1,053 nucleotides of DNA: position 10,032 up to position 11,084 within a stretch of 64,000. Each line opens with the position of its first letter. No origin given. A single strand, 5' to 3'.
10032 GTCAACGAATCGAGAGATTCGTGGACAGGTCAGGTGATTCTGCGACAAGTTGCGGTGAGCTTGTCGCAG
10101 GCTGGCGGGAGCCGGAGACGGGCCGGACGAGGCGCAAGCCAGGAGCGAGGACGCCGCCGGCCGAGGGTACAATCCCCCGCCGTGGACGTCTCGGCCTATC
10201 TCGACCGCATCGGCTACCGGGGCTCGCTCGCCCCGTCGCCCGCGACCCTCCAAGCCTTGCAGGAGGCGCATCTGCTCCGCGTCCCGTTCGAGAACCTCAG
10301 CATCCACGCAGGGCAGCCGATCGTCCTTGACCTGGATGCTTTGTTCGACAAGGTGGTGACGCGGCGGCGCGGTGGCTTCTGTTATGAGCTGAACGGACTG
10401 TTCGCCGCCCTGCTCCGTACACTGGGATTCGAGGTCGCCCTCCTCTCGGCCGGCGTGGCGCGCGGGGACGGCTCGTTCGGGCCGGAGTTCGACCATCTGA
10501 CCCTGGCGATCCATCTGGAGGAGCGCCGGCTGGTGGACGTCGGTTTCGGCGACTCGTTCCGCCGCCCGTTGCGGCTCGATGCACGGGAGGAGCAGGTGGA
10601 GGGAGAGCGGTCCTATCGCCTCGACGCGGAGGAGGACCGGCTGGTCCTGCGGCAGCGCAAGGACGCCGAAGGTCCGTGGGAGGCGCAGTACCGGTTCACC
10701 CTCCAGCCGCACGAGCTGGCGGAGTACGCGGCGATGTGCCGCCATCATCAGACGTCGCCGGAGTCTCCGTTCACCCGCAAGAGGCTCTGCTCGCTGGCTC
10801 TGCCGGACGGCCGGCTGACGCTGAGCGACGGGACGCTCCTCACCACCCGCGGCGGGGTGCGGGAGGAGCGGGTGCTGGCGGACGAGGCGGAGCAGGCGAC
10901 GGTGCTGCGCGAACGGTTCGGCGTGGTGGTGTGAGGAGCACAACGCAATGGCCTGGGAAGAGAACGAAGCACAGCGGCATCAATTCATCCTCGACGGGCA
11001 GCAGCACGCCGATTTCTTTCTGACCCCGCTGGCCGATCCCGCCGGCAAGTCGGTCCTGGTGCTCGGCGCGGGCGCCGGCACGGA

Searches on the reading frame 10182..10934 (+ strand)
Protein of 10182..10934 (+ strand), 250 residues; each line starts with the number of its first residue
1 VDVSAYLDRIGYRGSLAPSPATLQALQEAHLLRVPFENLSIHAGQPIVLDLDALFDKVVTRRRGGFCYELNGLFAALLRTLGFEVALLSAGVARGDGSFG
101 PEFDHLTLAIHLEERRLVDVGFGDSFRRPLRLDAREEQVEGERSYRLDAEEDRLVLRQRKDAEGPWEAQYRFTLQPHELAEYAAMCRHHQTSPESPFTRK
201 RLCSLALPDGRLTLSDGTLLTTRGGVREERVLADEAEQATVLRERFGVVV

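Call 10: find_related_loci(query=window:10182-10931:+, collection=genome_contigs, flank=5000)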
Query window:10182-10931:+ (250 aa) in genome_contigs; peptide patterns used: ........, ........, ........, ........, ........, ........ (x = any residue, [..] = any of these).
600 stretches matched a pattern (row limit reached: there are more); 563 encode a relative of the query (tblastn E <= 1e-3); the best 80 are kept; 80 distinct loci.
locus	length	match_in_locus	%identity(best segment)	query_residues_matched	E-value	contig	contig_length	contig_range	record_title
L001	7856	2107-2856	67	1-250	2e-110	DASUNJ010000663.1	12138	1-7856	MAG TPA_asm: Thermoanaerobaculia bacterium isolate SMAG_U1597 k141_815876, whole genome shotgun sequence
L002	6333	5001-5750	68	1-250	1e-109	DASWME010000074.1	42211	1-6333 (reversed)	MAG TPA_asm: Thermoanaerobaculia bacterium isolate SMAG_U3379 k141_235957, whole genome shotgun sequence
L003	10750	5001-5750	68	1-250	2e-108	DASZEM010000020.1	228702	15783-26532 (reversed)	MAG TPA_asm: Thermoanaerobaculia bacterium isolate SMAG_U6494 k141_549014, whole genome shotgun sequence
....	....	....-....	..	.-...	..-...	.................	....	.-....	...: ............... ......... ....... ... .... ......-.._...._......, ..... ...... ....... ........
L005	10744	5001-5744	60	1-249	4e-100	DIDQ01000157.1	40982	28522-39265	MAG TPA_asm: Anaerolineales bacterium UBA5796 UBA5796_contig_1133, whole genome shotgun sequence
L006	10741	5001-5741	63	1-248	7e-100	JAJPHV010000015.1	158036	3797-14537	MAG: Chloroflexota bacterium isolate Centralia_MAG_208 k107_13137102, whole genome shotgun sequence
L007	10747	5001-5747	62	1-249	1e-99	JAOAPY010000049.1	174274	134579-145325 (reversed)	MAG: Acidobacteria bacterium isolate RYN_26 scaffold_3149881, whole genome shotgun sequence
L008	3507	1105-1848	62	1-250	1e-98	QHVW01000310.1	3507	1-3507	MAG: Acidobacteria bacterium isolate gp7 AA5 14_0903_05_20cm_scaffold_13063_curated, whole genome shotgun sequence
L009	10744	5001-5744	59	1-249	3e-96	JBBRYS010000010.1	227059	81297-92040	MAG: Pyrinomonadales bacterium isolate La5_metabat2.134 La5_metabat2.134_K_1387656_L_227059_cov_25.9977, whole genome sh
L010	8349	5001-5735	63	1-246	9e-96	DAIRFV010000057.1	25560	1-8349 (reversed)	MAG TPA_asm: Pyrinomonadaceae bacterium isolate CTOTU27641 NODE_457_length_25560_cov_11.119467, whole genome shotgun seq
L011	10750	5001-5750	59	1-250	2e-95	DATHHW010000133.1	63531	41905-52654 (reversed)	MAG TPA_asm: Pyrinomonadaceae bacterium isolate SMAG_U12510 k141_62045, whole genome shotgun sequence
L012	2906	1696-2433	62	1-247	5e-97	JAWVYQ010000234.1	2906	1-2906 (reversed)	MAG: Candidatus Promineifilaceae bacterium isolate HN14.bin.7 k141_635382_length_2906_cov_31.1928, whole genome shotgun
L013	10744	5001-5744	60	1-250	2e-94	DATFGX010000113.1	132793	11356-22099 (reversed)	MAG TPA_asm: Blastocatellia bacterium isolate SMAG_U8674 k141_2457372, whole genome shotgun sequence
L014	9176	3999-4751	59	1-248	2e-94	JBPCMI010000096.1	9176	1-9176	MAG: Pyrinomonadaceae bacterium isolate TH_ant_mag_100 S1Ck127_10019763_flag_1_multi_7.0000_len_9176, whole genome shotg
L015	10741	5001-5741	60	1-248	1e-93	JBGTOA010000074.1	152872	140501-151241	MAG: Pyrinomonadaceae bacterium isolate JTS-RE40 k141_4675818, whole genome shotgun sequence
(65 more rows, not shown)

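Call 14: find_encoding_contigs(protein=window:10182-10934:+, flank=5000, max_places=10)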
Protein window:10182-10934:+ (250 aa): 10 contigs read that carry it; 5 places shown.
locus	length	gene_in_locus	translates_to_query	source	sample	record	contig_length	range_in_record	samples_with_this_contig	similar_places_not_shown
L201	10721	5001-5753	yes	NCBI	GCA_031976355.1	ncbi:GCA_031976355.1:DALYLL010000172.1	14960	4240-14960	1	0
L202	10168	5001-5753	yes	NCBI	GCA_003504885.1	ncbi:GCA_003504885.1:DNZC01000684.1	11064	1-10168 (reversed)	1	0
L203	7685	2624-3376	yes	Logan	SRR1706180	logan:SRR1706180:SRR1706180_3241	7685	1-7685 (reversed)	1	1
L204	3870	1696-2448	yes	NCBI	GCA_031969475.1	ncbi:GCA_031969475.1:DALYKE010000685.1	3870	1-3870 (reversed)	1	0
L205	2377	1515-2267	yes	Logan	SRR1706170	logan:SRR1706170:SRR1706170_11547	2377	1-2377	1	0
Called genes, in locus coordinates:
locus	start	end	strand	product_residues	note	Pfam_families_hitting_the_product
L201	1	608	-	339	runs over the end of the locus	PF00044:Gp_dh_N, PF02800:Gp_dh_C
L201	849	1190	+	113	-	-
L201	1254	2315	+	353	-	PF00814:TsaD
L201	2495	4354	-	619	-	PF00664:ABC_membrane, PF00005:ABC_tran, PF02463:SMC_N (weak)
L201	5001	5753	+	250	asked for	PF00797:Acetyltransf_2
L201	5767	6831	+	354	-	PF13489:Methyltransf_23, PF13847:Methyltransf_31, PF08241:Methyltransf_11, PF08242:Methyltransf_12, PF13649:Methyltransf_25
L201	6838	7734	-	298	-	PF01925:TauE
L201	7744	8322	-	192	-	PF13302:Acetyltransf_3, PF13420:Acetyltransf_4, PF00583:Acetyltransf_1, PF13523:Acetyltransf_8 (weak)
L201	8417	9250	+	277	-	-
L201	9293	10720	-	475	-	?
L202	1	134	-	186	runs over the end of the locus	PF00044:Gp_dh_N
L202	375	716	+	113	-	-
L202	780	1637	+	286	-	PF00814:TsaD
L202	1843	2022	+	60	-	PF00814:TsaD (weak)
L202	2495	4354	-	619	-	PF00664:ABC_membrane, PF00005:ABC_tran, PF02463:SMC_N (weak)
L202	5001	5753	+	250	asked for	PF00797:Acetyltransf_2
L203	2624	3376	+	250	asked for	PF00797:Acetyltransf_2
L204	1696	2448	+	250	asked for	PF00797:Acetyltransf_2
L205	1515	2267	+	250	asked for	PF00797:Acetyltransf_2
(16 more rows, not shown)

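Call 31: find_homologous_proteins(query=window:10182-10931:+, max_evalue=1e-60)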
Query window:10182-10931:+ (250 aa): 6531 proteins with E <= 1e-60 among 8000 candidates; the best 120 are listed.
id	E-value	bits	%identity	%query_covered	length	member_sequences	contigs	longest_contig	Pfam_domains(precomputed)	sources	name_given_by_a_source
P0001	1.4e-160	550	100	100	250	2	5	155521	PF00797.24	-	-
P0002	2.9e-118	412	74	100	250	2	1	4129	PF00797.24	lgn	-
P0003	1.6e-117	409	74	100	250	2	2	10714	PF00797.24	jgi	-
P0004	1.8e-115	403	73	100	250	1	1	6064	PF00797.24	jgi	jgi:N-hydroxyarylamine O-acetyltransferase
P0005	2.0e-115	402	73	100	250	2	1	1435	PF00797.24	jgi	jgi:N-hydroxyarylamine O-acetyltransferase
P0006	9.3e-114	397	72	100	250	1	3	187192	PF00797.24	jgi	jgi:N-hydroxyarylamine O-acetyltransferase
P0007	1.0e-113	397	73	100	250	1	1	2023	PF00797.24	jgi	jgi:N-hydroxyarylamine O-acetyltransferase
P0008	2.4e-113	396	72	100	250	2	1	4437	PF00797.24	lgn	-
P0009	2.9e-113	395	72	100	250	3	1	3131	PF00797.24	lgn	-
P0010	4.1e-113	395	74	100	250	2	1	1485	PF00797.24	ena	-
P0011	8.1e-113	394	72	100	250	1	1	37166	PF00797.24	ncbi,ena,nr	ncbi:MAG TPA: arylamine N-acetyltransferase [Thermoanaerobaculia bacterium]|nr:arylamine N-acetyltra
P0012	1.6e-112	393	71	100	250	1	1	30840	PF00797.24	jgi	-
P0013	7.8e-112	391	72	100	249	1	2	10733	PF00797.24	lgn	-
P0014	2.4e-111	389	72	100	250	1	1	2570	PF00797.24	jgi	jgi:N-hydroxyarylamine O-acetyltransferase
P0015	2.6e-111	389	71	100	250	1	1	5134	PF00797.24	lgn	-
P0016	7.8e-111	387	72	100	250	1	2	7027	PF00797.24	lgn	-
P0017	8.5e-111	387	70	100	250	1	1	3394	PF00797.24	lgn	-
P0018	9.8e-111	387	71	100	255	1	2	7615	PF00797.24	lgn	-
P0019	2.6e-110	386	72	100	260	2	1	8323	PF00797.24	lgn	-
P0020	2.8e-110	386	72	100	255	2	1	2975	PF00797.24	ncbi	-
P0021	3.5e-110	385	71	100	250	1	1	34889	PF00797.24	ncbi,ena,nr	ncbi:MAG TPA: arylamine N-acetyltransferase [Thermoanaerobaculia bacterium]|nr:arylamine N-acetyltra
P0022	3.8e-110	385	72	100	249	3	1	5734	PF00797.24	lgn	-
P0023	5.8e-110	385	72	100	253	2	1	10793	PF00797.24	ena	-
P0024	8.2e-110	384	71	100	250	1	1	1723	PF00797.24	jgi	jgi:N-hydroxyarylamine O-acetyltransferase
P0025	9.4e-110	384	70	100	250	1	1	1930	PF00797.24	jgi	jgi:N-hydroxyarylamine O-acetyltransferase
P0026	1.4e-109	383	71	100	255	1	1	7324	PF00797.24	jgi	jgi:N-hydroxyarylamine O-acetyltransferase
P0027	2.2e-109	383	69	100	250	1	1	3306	PF00797.24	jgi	jgi:N-hydroxyarylamine O-acetyltransferase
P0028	2.5e-109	382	72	100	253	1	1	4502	PF00797.24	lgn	-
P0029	8.5e-109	381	70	100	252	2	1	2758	PF00797.24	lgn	-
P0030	1.0e-108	380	71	100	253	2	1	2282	PF00797.24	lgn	-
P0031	1.9e-108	380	70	100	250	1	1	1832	PF00797.24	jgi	jgi:N-hydroxyarylamine O-acetyltransferase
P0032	2.1e-108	379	70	100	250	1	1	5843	PF00797.24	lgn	-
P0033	3.9e-108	379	69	100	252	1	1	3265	PF00797.24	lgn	-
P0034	5.2e-108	378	70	100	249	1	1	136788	PF00797.24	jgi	jgi:N-hydroxyarylamine O-acetyltransferase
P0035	7.7e-108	378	70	100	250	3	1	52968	PF00797.24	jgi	jgi:N-hydroxyarylamine O-acetyltransferase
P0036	9.0e-108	377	70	100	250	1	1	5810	PF00797.24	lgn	-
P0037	1.8e-107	376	70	100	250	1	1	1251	PF00797.24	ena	-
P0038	2.2e-107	376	69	100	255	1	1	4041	PF00797.24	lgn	-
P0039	2.3e-107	376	70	100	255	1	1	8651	PF00797.24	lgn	-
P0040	2.9e-107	376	68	100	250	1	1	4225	PF00797.24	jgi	jgi:N-hydroxyarylamine O-acetyltransferase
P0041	3.0e-107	376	69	100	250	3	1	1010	PF00797.24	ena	-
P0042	3.5e-107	375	70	100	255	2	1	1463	PF00797.24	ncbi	-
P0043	3.6e-107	375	69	100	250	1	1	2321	PF00797.24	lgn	-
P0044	7.2e-107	374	70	100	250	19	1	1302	PF00797.24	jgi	jgi:N-hydroxyarylamine O-acetyltransferase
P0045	8.7e-107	374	69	100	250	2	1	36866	PF00797.24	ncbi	ncbi:MAG TPA: arylamine N-acetyltransferase [Thermoanaerobaculia bacterium]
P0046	1.3e-106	374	69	100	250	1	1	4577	PF00797.24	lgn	-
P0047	1.9e-106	373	68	100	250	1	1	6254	PF00797.24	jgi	jgi:N-hydroxyarylamine O-acetyltransferase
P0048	2.7e-106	373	69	100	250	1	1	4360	PF00797.24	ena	-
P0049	2.8e-106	372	68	100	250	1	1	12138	PF00797.24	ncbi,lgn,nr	ncbi:MAG TPA: arylamine N-acetyltransferase [Thermoanaerobaculia bacterium]|nr:arylamine N-acetyltra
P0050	8.0e-106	371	70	100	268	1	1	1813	PF00797.24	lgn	-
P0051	1.2e-105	370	68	100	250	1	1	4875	PF00797.24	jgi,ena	-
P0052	1.9e-105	370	68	100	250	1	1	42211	PF00797.24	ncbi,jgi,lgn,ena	ncbi:MAG TPA: arylamine N-acetyltransferase [Thermoanaerobaculia bacterium]|jgi:N-hydroxyarylamine O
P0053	2.0e-105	370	67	100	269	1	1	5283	PF00797.24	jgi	jgi:N-hydroxyarylamine O-acetyltransferase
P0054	2.1e-105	370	67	100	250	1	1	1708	PF00797.24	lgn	-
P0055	2.6e-105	369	69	100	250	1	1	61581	PF00797.24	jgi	jgi:N-hydroxyarylamine O-acetyltransferase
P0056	2.9e-105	369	68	100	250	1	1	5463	PF00797.24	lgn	-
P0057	3.1e-105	369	68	100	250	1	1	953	PF00797.24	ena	-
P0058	4.0e-105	369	69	100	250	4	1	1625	PF00797.24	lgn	-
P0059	4.1e-105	369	69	100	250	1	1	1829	PF00797.24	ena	-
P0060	4.4e-105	369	70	100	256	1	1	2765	PF00797.24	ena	-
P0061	7.9e-105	368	68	100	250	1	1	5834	PF00797.24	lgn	-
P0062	7.9e-105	368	68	100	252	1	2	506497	PF00797.24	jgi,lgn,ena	-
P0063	1.1e-104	367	67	100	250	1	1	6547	PF00797.24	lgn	-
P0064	1.2e-104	367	67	100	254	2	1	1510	PF00797.24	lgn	-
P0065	1.2e-104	367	67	100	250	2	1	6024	PF00797.24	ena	-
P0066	1.3e-104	367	69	100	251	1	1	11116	PF00797.24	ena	-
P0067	1.6e-104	367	68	100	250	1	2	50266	PF00797.24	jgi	jgi:N-hydroxyarylamine O-acetyltransferase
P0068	1.6e-104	367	69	100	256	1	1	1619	PF00797.24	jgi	jgi:N-hydroxyarylamine O-acetyltransferase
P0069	2.1e-104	366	68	100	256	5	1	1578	PF00797.24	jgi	jgi:N-hydroxyarylamine O-acetyltransferase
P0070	3.3e-104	366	68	100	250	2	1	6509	PF00797.24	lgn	-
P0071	3.8e-104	366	66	100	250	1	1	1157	PF00797.24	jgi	jgi:N-hydroxyarylamine O-acetyltransferase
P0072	4.2e-104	365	68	100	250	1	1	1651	PF00797.24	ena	-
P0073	4.9e-104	365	68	100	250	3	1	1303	PF00797.24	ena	-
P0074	5.2e-104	365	68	100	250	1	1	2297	PF00797.24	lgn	-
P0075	5.3e-104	365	68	100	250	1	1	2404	PF00797.24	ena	-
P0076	5.4e-104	365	68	100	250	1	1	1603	PF00797.24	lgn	-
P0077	8.5e-104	364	69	100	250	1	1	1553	PF00797.24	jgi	jgi:N-hydroxyarylamine O-acetyltransferase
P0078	9.4e-104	364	68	100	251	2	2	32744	PF00797.24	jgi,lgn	jgi:N-hydroxyarylamine O-acetyltransferase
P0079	1.0e-103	364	68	100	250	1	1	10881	PF00797.24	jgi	jgi:N-hydroxyarylamine O-acetyltransferase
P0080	1.2e-103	364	66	100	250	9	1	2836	PF00797.24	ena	-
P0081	1.2e-103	364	67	100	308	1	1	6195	PF00797.24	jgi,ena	-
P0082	1.5e-103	364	68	100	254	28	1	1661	PF00797.24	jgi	jgi:N-hydroxyarylamine O-acetyltransferase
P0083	1.6e-103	363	68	100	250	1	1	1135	PF00797.24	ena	-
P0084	1.8e-103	363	67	100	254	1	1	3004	PF00797.24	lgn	-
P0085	1.8e-103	363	68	100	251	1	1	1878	PF00797.24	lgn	-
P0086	2.6e-103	363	67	100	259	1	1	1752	PF00797.24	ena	-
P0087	2.9e-103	363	66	100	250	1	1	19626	PF00797.24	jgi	jgi:N-hydroxyarylamine O-acetyltransferase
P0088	3.7e-103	362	68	100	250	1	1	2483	PF00797.24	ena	-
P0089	4.2e-103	362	66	100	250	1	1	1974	PF00797.24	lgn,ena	-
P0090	8.3e-103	361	66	100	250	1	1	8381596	PF00797.24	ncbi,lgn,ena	-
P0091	8.8e-103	361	69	99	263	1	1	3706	PF00797.24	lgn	-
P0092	9.4e-103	361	68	100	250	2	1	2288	PF00797.24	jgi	jgi:N-hydroxyarylamine O-acetyltransferase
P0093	9.6e-103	361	66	100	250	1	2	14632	PF00797.24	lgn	-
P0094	1.2e-102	361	67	100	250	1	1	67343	PF00797.24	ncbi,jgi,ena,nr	ncbi:MAG TPA: arylamine N-acetyltransferase [Thermoanaerobaculia bacterium]|nr:arylamine N-acetyltra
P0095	1.6e-102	360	66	100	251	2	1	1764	PF00797.24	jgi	-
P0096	1.6e-102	360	65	100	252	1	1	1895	PF00797.24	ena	-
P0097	2.2e-102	360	66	100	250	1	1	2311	PF00797.24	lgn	-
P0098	3.1e-102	359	67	100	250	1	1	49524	PF00797.24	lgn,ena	-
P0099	3.7e-102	359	67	100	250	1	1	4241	PF00797.24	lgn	-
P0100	5.2e-102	358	67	100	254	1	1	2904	PF00797.24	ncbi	ncbi:MAG TPA: arylamine N-acetyltransferase [Thermoanaerobaculia bacterium]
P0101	5.3e-102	358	66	100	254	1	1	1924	PF00797.24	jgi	-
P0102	5.5e-102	358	65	100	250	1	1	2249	PF00797.24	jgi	jgi:N-hydroxyarylamine O-acetyltransferase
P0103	5.6e-102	358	67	100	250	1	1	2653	PF00797.24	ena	-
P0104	7.1e-102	358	66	100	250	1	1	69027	PF00797.24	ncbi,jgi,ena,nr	ncbi:MAG TPA: arylamine N-acetyltransferase [Thermoanaerobaculia bacterium]|nr:arylamine N-acetyltra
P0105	8.2e-102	358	67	100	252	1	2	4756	PF00797.24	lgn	-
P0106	1.0e-101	358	66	100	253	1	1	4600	PF00797.24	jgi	jgi:N-hydroxyarylamine O-acetyltransferase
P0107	1.2e-101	357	64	100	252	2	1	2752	PF00797.24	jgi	jgi:N-hydroxyarylamine O-acetyltransferase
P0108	1.2e-101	357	64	100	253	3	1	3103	PF00797.24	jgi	-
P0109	1.2e-101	357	66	100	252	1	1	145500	PF00797.24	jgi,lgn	jgi:N-hydroxyarylamine O-acetyltransferase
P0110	2.2e-101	356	66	100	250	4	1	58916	PF00797.24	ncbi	ncbi:MAG: arylamine N-acetyltransferase family protein [Thermoanaerobaculia bacterium]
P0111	2.2e-101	356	66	99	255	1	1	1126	PF00797.24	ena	-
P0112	2.4e-101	356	65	100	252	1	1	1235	PF00797.24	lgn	-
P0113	2.6e-101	356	65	100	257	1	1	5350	PF00797.24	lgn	-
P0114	2.8e-101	356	65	100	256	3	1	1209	PF00797.24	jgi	jgi:N-hydroxyarylamine O-acetyltransferase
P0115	3.9e-101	356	65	100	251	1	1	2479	PF00797.24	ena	-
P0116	4.0e-101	356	67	100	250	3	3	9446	PF00797.24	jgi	jgi:N-hydroxyarylamine O-acetyltransferase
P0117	4.4e-101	355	65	100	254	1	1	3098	PF00797.24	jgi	jgi:N-hydroxyarylamine O-acetyltransferase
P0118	4.7e-101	355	65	100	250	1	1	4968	PF00797.24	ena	-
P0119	4.9e-101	355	66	100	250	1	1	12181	PF00797.24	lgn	-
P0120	5.0e-101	355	64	100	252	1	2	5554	PF00797.24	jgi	jgi:N-hydroxyarylamine O-acetyltransferase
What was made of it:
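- On Protein-coding peptide repeat: Homologues are about 250 aa (249-308 aa among the 120 listed; call 31).
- The 120 listed homologues are 249-308 aa (nearly all 249-260) and the window's own cluster is 250 aa (call 31).
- Tried and rejected: The nearest other NAT is 74% identical (call 31).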

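Call 32: find_related_loci(query=window:10182-10931:+, collection=metagenome_contigs, flank=4000)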
Query window:10182-10931:+ (250 aa) in metagenome_contigs; peptide patterns used: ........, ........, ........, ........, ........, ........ (x = any residue, [..] = any of these).
600 stretches matched a pattern (row limit reached: there are more); 555 encode a relative of the query (tblastn E <= 1e-3); the best 80 are kept; 80 distinct loci.
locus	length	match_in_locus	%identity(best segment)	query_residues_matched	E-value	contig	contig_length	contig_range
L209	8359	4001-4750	65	1-250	3e-102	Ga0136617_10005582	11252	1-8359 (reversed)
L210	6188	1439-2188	63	1-250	2e-101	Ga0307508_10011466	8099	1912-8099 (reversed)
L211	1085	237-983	62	1-250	9e-110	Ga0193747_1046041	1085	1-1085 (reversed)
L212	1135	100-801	66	1-235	4e-109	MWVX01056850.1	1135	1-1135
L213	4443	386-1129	63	1-248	4e-100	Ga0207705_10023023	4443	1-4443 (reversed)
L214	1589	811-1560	64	1-250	3e-106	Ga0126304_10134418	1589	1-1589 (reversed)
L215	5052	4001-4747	61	1-250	4e-99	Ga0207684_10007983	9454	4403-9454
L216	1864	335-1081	65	1-248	1e-104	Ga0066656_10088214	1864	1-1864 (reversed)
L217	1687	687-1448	61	1-249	9e-105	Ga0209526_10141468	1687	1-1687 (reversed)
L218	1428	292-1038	59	1-250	7e-104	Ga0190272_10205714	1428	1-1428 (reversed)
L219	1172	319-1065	59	1-248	1e-102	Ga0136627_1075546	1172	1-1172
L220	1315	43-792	59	1-250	6e-102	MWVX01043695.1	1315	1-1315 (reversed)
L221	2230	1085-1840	62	1-248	9e-98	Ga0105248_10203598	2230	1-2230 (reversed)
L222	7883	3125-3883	61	1-248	7e-94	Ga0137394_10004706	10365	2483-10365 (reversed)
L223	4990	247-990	59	1-248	4e-94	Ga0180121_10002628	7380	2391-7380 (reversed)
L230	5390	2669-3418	59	1-250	2e-92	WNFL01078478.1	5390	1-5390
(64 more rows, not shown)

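Call 37: find_encoding_contigs(protein=P0003, flank=4000, max_places=2)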
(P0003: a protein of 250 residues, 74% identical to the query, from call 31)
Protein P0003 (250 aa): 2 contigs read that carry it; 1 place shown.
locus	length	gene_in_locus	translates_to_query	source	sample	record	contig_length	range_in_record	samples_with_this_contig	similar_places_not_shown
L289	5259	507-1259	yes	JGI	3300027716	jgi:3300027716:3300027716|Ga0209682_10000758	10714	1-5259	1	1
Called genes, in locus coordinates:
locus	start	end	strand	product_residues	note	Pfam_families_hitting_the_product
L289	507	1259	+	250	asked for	PF00797:Acetyltransf_2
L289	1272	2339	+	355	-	PF13489:Methyltransf_23, PF13847:Methyltransf_31, PF08241:Methyltransf_11, PF08242:Methyltransf_12, PF13649:Methyltransf_25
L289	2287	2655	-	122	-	PF00226:DnaJ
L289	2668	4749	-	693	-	-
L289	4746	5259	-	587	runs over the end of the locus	PF00012:HSP70, PF06723:MreB_Mbl (weak), PF00012:HSP70, PF06723:MreB_Mbl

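Call 38: find_encoding_contigs(protein=P0006, flank=4000, max_places=2)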
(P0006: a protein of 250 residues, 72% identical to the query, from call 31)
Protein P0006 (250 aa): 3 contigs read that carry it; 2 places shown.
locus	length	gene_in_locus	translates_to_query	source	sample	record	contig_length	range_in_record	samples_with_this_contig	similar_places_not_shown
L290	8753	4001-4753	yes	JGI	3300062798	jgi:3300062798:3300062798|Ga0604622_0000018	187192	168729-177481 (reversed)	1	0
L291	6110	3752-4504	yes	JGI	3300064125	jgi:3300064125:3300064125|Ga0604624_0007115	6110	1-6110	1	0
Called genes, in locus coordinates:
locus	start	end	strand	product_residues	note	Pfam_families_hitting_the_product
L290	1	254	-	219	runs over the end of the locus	PF01081:Aldolase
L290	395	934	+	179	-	PF04542:Sigma70_r2, PF08281:Sigma70_r4_2, PF04545:Sigma70_r4 (weak)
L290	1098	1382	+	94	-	-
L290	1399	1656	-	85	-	-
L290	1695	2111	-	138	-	PF01230:HIT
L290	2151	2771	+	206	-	PF03458:Gly_transporter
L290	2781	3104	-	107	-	-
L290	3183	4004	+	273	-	-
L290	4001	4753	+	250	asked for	PF00797:Acetyltransf_2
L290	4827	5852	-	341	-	PF13360:PQQ_2 (faint)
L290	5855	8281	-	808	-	PF15902:Sortilin-Vps10 (faint), PF25852:DUF6242_C (faint), PF02012:BNR (faint)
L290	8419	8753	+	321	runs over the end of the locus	PF00132:Hexapep (faint)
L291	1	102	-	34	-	?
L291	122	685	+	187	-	PF04542:Sigma70_r2, PF08281:Sigma70_r4_2, PF04545:Sigma70_r4 (weak)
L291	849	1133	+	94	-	-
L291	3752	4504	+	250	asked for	PF00797:Acetyltransf_2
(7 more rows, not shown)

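Call 39: find_encoding_contigs(protein=P0011, flank=4000, max_places=2)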
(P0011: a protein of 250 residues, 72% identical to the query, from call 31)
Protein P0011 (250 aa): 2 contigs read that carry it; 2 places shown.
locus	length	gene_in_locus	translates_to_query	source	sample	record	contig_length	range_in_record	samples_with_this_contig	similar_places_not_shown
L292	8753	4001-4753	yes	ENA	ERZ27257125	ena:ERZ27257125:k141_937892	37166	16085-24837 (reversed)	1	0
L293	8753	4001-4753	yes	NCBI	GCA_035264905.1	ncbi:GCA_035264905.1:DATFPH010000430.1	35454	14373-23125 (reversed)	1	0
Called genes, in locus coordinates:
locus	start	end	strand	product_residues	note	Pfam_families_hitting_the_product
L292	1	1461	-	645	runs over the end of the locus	PF03485:Arg_tRNA_synt_N, PF00750:tRNA-synt_1d, PF05746:DALR_1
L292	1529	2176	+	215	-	PF01661:Macro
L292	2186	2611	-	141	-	-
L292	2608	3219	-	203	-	PF01081:Aldolase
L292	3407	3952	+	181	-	PF04542:Sigma70_r2, PF08281:Sigma70_r4_2, PF04545:Sigma70_r4 (weak)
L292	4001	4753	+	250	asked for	PF00797:Acetyltransf_2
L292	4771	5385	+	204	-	-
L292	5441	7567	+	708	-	PF09586:YfhO (faint)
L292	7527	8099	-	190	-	PF01966:HD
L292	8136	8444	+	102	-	-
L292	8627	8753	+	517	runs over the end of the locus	PF01936:NYN, PF12872:OST-HTH (weak)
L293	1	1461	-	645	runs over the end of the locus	PF03485:Arg_tRNA_synt_N, PF00750:tRNA-synt_1d, PF05746:DALR_1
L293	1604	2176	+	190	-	PF01661:Macro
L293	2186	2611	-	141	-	-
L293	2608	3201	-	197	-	PF01081:Aldolase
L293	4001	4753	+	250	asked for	PF00797:Acetyltransf_2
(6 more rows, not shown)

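Call 40: find_encoding_contigs(protein=P0012, flank=4000, max_places=2)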
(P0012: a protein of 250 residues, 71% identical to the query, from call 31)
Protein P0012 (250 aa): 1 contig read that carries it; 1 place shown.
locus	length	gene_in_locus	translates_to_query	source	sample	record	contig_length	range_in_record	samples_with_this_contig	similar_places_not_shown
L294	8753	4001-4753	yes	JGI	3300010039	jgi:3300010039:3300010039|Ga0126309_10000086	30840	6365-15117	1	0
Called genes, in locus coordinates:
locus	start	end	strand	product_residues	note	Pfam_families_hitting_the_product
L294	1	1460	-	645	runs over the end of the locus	PF03485:Arg_tRNA_synt_N, PF00750:tRNA-synt_1d, PF05746:DALR_1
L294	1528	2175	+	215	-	PF01661:Macro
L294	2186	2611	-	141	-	-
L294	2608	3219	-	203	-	PF01081:Aldolase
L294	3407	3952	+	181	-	PF04542:Sigma70_r2, PF08281:Sigma70_r4_2, PF04545:Sigma70_r4 (weak)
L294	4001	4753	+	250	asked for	PF00797:Acetyltransf_2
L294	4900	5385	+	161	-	-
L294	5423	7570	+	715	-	PF09586:YfhO (faint)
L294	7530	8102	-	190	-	PF01966:HD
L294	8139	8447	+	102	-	-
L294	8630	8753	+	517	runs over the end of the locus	PF01936:NYN, PF12872:OST-HTH (weak)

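Call 45: find_encoding_contigs(protein=P0002, flank=4000, max_places=2)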
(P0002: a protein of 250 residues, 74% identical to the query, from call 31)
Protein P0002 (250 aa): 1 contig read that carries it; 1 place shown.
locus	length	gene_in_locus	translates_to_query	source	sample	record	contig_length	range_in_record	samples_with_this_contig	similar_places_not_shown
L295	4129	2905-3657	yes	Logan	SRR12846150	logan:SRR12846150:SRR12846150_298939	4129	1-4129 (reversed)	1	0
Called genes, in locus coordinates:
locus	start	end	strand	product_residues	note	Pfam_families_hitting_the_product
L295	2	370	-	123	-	?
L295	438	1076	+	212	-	PF01661:Macro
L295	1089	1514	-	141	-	-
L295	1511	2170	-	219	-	PF01081:Aldolase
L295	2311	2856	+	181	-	PF04542:Sigma70_r2, PF08281:Sigma70_r4_2, PF04545:Sigma70_r4 (weak)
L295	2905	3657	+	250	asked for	PF00797:Acetyltransf_2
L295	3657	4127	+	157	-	?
